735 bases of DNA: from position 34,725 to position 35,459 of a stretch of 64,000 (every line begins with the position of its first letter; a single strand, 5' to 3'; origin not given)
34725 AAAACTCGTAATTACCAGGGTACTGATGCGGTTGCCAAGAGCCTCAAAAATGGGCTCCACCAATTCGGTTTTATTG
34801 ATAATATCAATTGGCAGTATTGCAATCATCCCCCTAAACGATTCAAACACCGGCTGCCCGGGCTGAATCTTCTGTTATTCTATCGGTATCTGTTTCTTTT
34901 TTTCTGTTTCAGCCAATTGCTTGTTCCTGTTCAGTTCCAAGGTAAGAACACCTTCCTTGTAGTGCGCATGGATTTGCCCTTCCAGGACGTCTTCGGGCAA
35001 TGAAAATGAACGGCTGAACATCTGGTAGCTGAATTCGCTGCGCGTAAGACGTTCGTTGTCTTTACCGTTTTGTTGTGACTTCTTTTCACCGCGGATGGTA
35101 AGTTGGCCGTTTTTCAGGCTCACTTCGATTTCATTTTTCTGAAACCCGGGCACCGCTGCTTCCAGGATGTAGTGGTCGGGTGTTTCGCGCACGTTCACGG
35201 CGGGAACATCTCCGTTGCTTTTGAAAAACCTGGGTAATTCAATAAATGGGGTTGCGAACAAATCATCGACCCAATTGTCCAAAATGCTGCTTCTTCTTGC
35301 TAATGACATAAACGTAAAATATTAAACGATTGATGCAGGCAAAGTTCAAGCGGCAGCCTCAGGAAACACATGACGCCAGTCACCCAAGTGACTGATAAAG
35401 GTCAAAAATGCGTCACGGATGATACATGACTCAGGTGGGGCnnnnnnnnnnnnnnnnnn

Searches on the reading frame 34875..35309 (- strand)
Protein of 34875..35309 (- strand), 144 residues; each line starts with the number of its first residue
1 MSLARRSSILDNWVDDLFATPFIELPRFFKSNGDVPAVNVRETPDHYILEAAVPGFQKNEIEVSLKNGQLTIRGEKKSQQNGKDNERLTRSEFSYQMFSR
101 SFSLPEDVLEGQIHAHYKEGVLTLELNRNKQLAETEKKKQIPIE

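Call 4: search_protein_families(library=pfam, proteins=[window:34875-35309:-], max_evalue=0.01)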
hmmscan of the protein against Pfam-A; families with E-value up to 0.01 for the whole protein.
window:34875-35309:- (144 aa): 2 families
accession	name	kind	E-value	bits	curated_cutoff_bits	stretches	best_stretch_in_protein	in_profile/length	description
PF00011.27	HSP20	-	1.4e-23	83.3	20.8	1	40-143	2-101/102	Hsp20/alpha crystallin family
PF17886.7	ArsA_HSP20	-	8.6e-07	28.9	22.5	1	45-124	2-61/63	HSP20-like domain found in ArsA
